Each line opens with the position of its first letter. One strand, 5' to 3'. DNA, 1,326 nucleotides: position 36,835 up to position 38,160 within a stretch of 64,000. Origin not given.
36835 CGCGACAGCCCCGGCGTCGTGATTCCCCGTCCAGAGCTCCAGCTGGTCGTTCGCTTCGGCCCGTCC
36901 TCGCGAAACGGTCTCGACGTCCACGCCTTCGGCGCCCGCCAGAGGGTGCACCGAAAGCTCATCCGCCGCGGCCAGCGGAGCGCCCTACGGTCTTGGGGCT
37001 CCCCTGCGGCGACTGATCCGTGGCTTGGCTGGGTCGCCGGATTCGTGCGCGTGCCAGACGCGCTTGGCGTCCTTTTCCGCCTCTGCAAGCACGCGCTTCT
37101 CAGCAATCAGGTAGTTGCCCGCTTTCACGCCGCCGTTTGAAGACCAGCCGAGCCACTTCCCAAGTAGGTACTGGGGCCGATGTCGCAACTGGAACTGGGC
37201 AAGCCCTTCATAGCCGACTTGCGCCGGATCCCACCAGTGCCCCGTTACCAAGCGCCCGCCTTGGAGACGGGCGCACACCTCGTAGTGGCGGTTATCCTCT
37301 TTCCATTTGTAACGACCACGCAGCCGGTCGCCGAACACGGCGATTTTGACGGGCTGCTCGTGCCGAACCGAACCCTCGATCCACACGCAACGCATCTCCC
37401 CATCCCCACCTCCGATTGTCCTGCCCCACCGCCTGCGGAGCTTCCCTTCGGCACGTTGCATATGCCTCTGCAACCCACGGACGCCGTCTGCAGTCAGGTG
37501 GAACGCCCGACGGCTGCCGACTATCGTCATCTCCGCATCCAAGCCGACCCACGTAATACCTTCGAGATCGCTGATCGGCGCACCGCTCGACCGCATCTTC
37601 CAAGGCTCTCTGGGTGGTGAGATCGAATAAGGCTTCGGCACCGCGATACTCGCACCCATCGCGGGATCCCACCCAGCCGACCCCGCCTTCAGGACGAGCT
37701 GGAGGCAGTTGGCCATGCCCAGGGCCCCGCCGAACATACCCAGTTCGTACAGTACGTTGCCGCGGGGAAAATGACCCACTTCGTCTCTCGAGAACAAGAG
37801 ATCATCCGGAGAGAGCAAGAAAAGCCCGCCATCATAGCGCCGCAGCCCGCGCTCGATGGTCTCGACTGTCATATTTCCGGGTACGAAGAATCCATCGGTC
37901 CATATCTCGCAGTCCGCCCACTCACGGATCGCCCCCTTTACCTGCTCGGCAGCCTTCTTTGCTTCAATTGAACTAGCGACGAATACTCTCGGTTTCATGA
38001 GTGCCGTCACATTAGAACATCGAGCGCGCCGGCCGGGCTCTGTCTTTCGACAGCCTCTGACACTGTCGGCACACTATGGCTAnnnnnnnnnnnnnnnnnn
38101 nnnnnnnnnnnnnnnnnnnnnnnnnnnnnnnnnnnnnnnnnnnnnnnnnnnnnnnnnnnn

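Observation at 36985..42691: Lower-GC locus pairing a metallophosphoesterase/P-loop NTPase/helical-repeat giant protein with a TIR-like protein: candidate uncharacterised defence system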

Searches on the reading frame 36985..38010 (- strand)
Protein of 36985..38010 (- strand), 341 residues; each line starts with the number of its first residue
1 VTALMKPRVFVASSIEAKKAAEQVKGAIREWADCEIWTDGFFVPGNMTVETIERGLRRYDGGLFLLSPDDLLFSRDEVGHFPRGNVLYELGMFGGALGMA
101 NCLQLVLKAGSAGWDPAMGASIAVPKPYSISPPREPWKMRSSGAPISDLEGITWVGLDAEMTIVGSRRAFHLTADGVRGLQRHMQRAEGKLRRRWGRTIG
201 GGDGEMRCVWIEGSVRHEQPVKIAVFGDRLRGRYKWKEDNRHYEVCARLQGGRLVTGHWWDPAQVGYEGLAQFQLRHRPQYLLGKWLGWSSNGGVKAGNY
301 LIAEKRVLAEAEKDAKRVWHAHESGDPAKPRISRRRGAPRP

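Call 3: search_protein_families(library=pfam, proteins=[window:36985-38010:-], max_evalue=0.1)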
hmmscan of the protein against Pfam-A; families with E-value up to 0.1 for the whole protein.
window:36985-38010:- (341 aa): 1 family
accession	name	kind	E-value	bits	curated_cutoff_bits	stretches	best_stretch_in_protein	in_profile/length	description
PF10137.14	CAP12-PCTIR_TIR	-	1.9e-19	70.3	24.7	1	8-106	1-99/119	CAP12/Pycsar effector protein, TIR domain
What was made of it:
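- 36985..38010 (-): TIR-β-barrel protein, 341 aa from GTG 38010 or more likely 337 aa from ATG 37998. Layout in 341-aa numbering: Cap12/Pycsar-type TIR (aa ~5-160, with a disordered insert at 108-143), a helix (174-198), an eight-stranded β-barrel (~206-305) and a C-terminal helix. PF10137 1.9e-19 (call 3).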

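Call 4: search_protein_families(library=padloc, proteins=[window:36985-38010:-], max_evalue=0.1)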
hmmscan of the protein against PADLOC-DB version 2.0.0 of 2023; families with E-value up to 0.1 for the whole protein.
window:36985-38010:- (341 aa): 8 families
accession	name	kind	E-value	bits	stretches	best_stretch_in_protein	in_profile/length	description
PDLC00729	Effector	-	9e-24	82.4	1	5-106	2-104/310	TIR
PDLC00731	Effector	-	7.9e-23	78.9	1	6-105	154-254/306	TIR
PDLC00732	Effector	-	8.7e-21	72.1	1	5-102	149-247/301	TIR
PDLC02371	PycTIR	-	6.4e-15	53.3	1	6-106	151-240/288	-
PDLC05005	PDC-S35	-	0.00051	17.8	1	47-106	158-218/264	-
PDLC05003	PDC-S35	-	0.015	12.8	1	49-104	131-193/245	-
PDLC05004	PDC-S35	-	0.031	11.9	1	64-106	175-220/265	-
PDLC05007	PDC-S35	-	0.075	10.7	0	62-106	187-233/278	-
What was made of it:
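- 36985..38010 (-): PADLOC CBASS 'Effector TIR' 9e-24 and PycTIR 6e-15, over the TIR part only (call 4).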

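Call 5: search_protein_families(library=ncbifam, proteins=[window:36985-38010:-], max_evalue=0.1)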
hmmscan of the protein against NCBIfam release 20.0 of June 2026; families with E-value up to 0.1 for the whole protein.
window:36985-38010:- (341 aa): 2 families
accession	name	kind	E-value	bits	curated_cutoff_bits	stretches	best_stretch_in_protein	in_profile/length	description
NF050172.1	CDNTAsCap12CFB2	equivalog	3.6e-17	62.6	450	1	5-102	1-98/312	CBASS system CD-NTase-associated NAD(+) hydrolase Cap12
NF050171.1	CDNTAsCap12CFB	equivalog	8.8e-11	41.6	450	1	8-107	1-105/305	CBASS system CD-NTase-associated NAD(+) hydrolase Cap12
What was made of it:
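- On CBASS Cap12 (TIR-STING): NF050172 and NF050171 match only the TIR part and score 62.6 and 41.6 bits against 450 (call 5).
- The Cap12 NCBIfam models score far below their cut-off, 62.6 against 450 (call 5).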

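Call 10: find_homologous_proteins(query=window:36985-38010:-, max_evalue=0.001)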
Query window:36985-38010:- (341 aa): 7 proteins with E <= 0.001 among 4395 candidates.
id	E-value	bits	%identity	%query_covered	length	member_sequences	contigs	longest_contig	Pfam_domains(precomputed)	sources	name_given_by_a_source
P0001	3.7e-231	785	100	99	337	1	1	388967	PF10137.15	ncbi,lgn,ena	-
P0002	1.2e-133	464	62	97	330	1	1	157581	PF10137.15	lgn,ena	-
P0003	2.6e-92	328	47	92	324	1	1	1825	PF10137.15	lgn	-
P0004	3.2e-78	282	41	92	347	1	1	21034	PF10137.15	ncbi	-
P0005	2.0e-59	220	39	93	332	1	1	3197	PF10137.15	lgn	-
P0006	7.3e-16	77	49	27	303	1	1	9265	PF00027.36,PF10137.15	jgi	jgi:CRP/FNR family transcriptional regulator, cyclic AMP receptor protein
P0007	1.1e-9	56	38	27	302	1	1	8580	PF00027.36,PF10137.15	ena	-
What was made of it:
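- On Pycsar PycTIR: Only distant TIR-only relatives P0006 and P0007 carry it (call 10).
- Checked: The TIR gene probably starts at ATG 37998, giving 337 aa, which equals the public protein P0001 (call 10).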

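Call 11: find_encoding_contigs(protein=P0002, flank=10000, max_places=3)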
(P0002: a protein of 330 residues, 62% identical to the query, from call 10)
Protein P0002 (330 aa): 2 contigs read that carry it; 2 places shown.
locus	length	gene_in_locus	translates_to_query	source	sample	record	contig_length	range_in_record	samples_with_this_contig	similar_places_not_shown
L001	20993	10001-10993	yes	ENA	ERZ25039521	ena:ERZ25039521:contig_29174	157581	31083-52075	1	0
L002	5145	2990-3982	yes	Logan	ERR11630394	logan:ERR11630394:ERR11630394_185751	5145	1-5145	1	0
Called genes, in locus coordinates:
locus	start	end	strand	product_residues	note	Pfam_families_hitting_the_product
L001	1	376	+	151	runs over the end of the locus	-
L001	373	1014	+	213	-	PF08843:AbiEii (weak)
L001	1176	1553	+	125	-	PF00239:Resolvase (weak)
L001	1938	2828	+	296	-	PF13408:Zn_ribbon_recom (weak)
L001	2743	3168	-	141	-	-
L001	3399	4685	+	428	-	PF02308:MgtC, PF13194:DUF4010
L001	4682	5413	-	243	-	PF04616:Glyco_hydro_43 (faint)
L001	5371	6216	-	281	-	-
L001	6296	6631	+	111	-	-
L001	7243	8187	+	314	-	PF04542:Sigma70_r2 (weak)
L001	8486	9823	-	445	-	-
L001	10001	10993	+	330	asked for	PF10137:CAP12-PCTIR_TIR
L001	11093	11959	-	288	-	-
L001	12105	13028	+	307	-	PF00106:adh_short, PF01370:Epimerase (weak), PF13561:adh_short_C2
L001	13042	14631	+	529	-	PF25390:WD40_RLD, PF13540:RCC1_2 (weak), PF00415:RCC1 (weak), PF13540:RCC1_2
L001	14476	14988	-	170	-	PF22381:Staph_reg_Sar_Rot (weak), PF12802:MarR_2 (weak)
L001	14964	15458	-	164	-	PF00575:S1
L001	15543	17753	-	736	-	PF22706:Tex_central_region, PF12836:HHH_3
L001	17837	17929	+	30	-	PF21619:DUF6855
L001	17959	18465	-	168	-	PF02566:OsmC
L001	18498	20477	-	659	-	-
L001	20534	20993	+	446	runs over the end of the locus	PF01839:FG-GAP (faint), PF13517:FG-GAP_3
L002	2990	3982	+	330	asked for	PF10137:CAP12-PCTIR_TIR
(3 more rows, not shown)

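Call 12: find_encoding_contigs(protein=P0004, flank=10000, max_places=3)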
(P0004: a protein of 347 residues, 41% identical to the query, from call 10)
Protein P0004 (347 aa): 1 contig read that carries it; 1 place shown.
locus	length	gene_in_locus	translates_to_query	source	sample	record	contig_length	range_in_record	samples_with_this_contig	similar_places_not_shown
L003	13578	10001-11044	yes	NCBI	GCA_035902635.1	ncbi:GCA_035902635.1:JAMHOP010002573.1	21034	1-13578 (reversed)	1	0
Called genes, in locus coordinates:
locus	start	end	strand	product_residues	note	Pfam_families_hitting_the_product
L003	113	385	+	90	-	-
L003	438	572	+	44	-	-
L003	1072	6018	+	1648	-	PF05729:NACHT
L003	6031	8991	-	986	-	PF00149:Metallophos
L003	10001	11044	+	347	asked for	PF10137:CAP12-PCTIR_TIR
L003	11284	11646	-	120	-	-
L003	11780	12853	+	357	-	PF01266:DAO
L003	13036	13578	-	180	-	?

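Call 13: find_encoding_contigs(protein=P0001, flank=10000, max_places=3)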
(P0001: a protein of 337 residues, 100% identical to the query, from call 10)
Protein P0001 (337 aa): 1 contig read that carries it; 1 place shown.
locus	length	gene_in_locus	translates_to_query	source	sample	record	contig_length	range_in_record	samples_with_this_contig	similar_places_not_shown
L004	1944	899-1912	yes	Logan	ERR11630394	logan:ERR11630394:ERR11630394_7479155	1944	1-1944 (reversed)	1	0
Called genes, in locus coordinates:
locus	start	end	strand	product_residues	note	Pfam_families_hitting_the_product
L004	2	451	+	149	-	?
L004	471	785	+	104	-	-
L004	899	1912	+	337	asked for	PF10137:CAP12-PCTIR_TIR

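Call 17: search_protein_families(library=pfam, proteins=[L003:6031-9051:-, L003:1072-6018:+, L001:8486-9823:-, L001:11093-11959:-, L003:11284-11646:-], max_evalue=0.01)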
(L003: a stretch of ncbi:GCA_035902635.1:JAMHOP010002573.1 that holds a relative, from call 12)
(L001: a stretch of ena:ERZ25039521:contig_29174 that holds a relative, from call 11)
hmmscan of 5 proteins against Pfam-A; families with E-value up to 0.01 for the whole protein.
L003:6031-9051:- (1006 aa): 3 families
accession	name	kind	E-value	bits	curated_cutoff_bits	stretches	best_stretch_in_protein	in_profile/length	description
PF00149.33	Metallophos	-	1.1e-09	39.4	21.5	1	686-924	2-190/191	Calcineurin-like phosphoesterase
PF20720.3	nSTAND3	-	0.0051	17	27.2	1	318-403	1-74/155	Novel STAND NTPase 3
PF13191.12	AAA_16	-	0.0096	16.9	32.6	0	327-457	15-134/167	AAA ATPase domain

L003:1072-6018:+ (1648 aa): 2 families
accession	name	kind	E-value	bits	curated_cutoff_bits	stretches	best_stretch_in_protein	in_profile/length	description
PF05729.18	NACHT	-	2.3e-08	34.5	26.7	1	76-211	8-163/167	NACHT domain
PF02985.28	HEAT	-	0.00015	22.2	23.5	0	1200-1222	2-24/31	HEAT repeat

L001:8486-9823:- (445 aa): 0 families

L001:11093-11959:- (288 aa): 0 families

L003:11284-11646:- (120 aa): 0 families

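Call 18: find_encoding_contigs(protein=P0005, flank=10000, max_places=3)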
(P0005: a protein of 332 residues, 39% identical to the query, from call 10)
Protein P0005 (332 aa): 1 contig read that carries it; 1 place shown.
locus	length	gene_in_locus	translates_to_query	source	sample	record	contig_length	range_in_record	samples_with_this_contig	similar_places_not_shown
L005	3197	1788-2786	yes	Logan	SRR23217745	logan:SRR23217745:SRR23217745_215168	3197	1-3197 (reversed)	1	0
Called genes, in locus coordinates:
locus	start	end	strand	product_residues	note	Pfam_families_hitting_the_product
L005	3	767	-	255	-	?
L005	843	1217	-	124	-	PF05717:TnpB_IS66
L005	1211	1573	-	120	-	-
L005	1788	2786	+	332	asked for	PF10137:CAP12-PCTIR_TIR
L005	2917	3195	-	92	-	?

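Call 19: find_encoding_contigs(protein=P0003, flank=10000, max_places=3)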
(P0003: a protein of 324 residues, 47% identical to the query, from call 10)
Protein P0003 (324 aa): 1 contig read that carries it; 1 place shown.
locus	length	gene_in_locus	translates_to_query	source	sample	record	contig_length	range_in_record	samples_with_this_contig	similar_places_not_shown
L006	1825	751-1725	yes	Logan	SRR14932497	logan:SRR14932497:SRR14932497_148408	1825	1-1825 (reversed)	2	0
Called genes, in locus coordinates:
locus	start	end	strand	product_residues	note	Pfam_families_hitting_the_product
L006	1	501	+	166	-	?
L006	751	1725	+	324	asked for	PF10137:CAP12-PCTIR_TIR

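Call 36: predict_structure(alignment_id=A1)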
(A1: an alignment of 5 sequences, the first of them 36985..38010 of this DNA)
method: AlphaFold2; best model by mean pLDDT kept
length: 341 residues; sequences in the alignment: 5
mean_pLDDT: 66.4   pTM: 0.69
mean pLDDT of the five models: 66.4, 66.1, 63.9, 63.3, 42.1
residues with pLDDT >= 90: 33; 70-90: 138; 50-70: 76; < 50: 94
segments of 3 or more residues with pLDDT < 50: 43-45, 73-80, 112-145, 266-270, 276-299, 325-341
pLDDT, mean of each block of 10 residues (from residue 1): 73 88 94 82 55 75 83 47 68 79 82 44 34 39 48 82 80 93 88 73 67 71 85 79 78 68 56 49 42 42 68 60 50 38 41
secondary structure, 60 per line:
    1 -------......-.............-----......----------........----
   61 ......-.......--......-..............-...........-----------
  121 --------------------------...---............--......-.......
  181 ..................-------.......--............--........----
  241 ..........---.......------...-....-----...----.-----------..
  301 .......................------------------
elements in order: E8-13 H15-27 E33-38 H49-56 E61-66 E71-74 E77-82 H84-97 E102-109 E153-164 E167-172 H174-198 E206-212 E215-226 E229-236 E241-250 E254-260 E271-274 E299-304 H305-323

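Call 40: search_protein_families(library=padloc, proteins=[L003:6031-9051:-, L001:8486-9823:-], max_evalue=0.01)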
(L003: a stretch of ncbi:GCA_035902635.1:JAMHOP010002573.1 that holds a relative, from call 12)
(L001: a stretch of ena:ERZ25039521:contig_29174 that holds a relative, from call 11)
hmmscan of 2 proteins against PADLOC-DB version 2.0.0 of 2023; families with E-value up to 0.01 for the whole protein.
L003:6031-9051:- (1006 aa): 5 families
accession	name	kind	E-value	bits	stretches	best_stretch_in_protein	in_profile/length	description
PDLC05051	PDC-S60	-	1.2e-27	94.5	1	685-968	1-285/1027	-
PDLC00736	Effector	-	1.3e-12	45.4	1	686-985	4-292/561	Endonuclease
PDLC05049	PDC-S59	-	4.6e-07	27.2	1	397-521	154-276/428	-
PDLC04908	PDC-S10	-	0.00056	17.2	1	720-774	26-73/223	-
PDLC00420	ThsB1|ThsB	-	0.0056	13.9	1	191-283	56-150/319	TIR-like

L001:8486-9823:- (445 aa): 1 family
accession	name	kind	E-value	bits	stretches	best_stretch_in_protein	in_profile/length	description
PDLC04108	PD-T7-3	-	3.4e-139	462.8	1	1-430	1-428/432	-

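Call 41: fold_search(model_id=the predicted structure, library=pdb)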
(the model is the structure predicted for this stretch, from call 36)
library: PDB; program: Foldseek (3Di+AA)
matches with E <= 10: 1362; with E <= 0.001: 8
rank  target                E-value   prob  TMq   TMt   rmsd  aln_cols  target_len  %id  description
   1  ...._D                5.9e-07  1.00  0.31  0.34   7.5       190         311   24  Cryo-EM structure of TIR-STING/c-di-GMP complex (released 2025-08-27)
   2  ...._B                6.6e-07  1.00  0.31  0.34   7.8       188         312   24  Cryo-EM structure of TIR-STING/c-di-GMP complex (released 2025-08-27)
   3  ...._B                5.1e-06  1.00  0.23  0.25   6.0       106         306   33  Cryo-EM structure of TIR-STING/c-di-GMP complex fiber (released 2025-08-27)
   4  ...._F                7.2e-06  1.00  0.24  0.26   5.8       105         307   33  Cryo-EM structure of TIR-STING/c-di-GMP complex fiber (released 2025-08-27)
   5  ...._A                2.0e-05  1.00  0.23  0.25   5.9       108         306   33  Cryo-EM structure of TIR-STING/c-di-GMP complex fiber (released 2025-08-27)
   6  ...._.                2.5e-05  1.00  0.31  0.34   7.3       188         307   22  Cryo-EM structure of TIR-STING/c-di-GMP complex (released 2025-08-27)
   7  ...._C                1.0e-04  1.00  0.23  0.25   6.4       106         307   33  Cryo-EM structure of TIR-STING/c-di-GMP complex fiber (released 2025-08-27)
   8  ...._C                3.8e-04  1.00  0.24  0.27   3.7       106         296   25  SfSTING with c-di-GMP single fiber (released 2022-07-27)
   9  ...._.                1.0e-03  1.00  0.24  0.27   3.7       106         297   25  SfSTING with c-di-GMP single fiber (released 2022-07-27)
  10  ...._E                1.3e-03  1.00  0.24  0.27   3.7       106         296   26  SfSTING with c-di-GMP single fiber (released 2022-07-27)
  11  4c7m_A                1.7e-03  0.99  0.19  0.42   6.7       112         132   19  The crystal structure of TcpB or BtpA TIR domain (released 2013-12-04)
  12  4laf_D                1.7e-03  0.99  0.29  0.47   6.6       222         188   12  Crystal structure of PnpB complex with FMN (released 2014-06-25)
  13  4lqc_B                2.7e-03  0.99  0.19  0.40   6.1       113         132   18  The crystal structures of the Brucella protein TcpB and the TLR adaptor protein TIRAP show structural differences in m (released 2013-12-04)
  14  7ms2_B                2.9e-03  0.54  0.23  0.12  20.5       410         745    8  Three-dimensional structure of a GH3 Beta-glucosidase from Clostridium thermocellum in complex with glycerol (released 2022-05-18)
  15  3h16_B                3.2e-03  0.97  0.20  0.41   8.2       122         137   19  Crystal structure of a bacteria TIR domain, PdTIR from Paracoccus denitrificans (released 2009-06-16)
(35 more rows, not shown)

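Call 66: search_solved_structures(query=window:36985-38010:-, max_evalue=0.01, show_alignments=2)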
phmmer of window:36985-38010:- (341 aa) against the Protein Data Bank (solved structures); distinct sequences matched with E-value up to 0.01: 3.
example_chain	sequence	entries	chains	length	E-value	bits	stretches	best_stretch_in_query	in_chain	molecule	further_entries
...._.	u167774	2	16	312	6.5e-12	48.7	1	5-105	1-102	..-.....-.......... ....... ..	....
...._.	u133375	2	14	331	1.4e-07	34.4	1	6-104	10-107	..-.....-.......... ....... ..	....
8jsj_A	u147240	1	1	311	0.0015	21.2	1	7-107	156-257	PycTIR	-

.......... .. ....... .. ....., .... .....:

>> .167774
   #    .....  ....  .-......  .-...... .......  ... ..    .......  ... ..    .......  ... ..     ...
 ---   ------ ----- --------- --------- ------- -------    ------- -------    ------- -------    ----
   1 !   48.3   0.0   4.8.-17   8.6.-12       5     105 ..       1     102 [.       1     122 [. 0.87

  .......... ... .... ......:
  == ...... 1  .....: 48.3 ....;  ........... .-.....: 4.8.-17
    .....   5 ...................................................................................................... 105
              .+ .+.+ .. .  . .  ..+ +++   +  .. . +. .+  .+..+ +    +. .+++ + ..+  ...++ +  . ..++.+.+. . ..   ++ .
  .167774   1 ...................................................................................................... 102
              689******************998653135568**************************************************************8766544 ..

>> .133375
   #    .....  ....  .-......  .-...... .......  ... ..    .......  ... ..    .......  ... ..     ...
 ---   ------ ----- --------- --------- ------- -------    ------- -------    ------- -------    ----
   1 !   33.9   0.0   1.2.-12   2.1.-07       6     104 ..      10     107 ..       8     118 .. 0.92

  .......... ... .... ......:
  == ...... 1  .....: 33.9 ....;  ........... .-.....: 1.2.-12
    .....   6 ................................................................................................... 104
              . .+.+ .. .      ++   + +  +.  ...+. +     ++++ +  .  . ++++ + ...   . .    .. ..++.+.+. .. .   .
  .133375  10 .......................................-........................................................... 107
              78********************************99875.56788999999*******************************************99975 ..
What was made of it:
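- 36985..38010 (-): PDB sequence hits to Cap12 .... and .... (call 66).
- The TIR domain is of the Cap12/PycTIR class (calls 3, 4, 66).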

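Call 81: search_protein_families(library=padloc, proteins=[L001:11093-11959:-, L003:1072-6018:+, L006:1-501:+], max_evalue=0.001)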
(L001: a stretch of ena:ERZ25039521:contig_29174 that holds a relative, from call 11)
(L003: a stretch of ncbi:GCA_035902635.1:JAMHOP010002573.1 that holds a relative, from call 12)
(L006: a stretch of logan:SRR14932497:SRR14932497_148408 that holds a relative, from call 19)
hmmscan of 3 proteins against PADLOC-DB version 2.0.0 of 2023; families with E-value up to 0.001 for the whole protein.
L001:11093-11959:- (288 aa): 0 families

L003:1072-6018:+ (1648 aa): 0 families

L006:1-501:+ (166 aa): 4 families
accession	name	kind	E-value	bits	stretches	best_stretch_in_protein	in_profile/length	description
PDLC04917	PDC-S12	-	7e-08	30.6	1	138-161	193-216/218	-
PDLC00833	E1-E2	-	6e-06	23.9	1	138-161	167-190/222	E1-E2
PDLC00872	E2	-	8e-05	20.2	1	140-161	165-186/216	E2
PDLC00865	E2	-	0.00013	19.5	1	140-162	167-189/219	E2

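Call 90: list_cluster_members(proteins=[P0001, P0008, P0004, P0094, P0096])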
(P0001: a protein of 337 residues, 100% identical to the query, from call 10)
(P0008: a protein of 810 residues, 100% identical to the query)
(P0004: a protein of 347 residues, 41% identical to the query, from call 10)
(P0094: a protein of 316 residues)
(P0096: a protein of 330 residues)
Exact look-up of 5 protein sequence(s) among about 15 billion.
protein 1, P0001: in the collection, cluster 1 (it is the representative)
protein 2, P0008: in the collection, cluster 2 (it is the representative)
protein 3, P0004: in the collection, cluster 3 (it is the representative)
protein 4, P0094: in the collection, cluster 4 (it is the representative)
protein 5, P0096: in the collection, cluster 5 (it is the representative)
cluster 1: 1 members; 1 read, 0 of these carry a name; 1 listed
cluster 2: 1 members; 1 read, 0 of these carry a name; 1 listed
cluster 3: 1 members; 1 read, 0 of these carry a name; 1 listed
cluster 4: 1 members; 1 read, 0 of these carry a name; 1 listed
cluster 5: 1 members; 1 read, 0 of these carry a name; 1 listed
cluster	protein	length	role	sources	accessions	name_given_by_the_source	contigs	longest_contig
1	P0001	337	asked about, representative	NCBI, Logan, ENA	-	-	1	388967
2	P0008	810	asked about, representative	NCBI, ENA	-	-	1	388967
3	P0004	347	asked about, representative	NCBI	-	-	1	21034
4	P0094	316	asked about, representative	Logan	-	-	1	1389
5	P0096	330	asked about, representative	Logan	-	-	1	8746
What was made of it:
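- Tried and rejected: Cluster look-ups carry no names (call 90).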
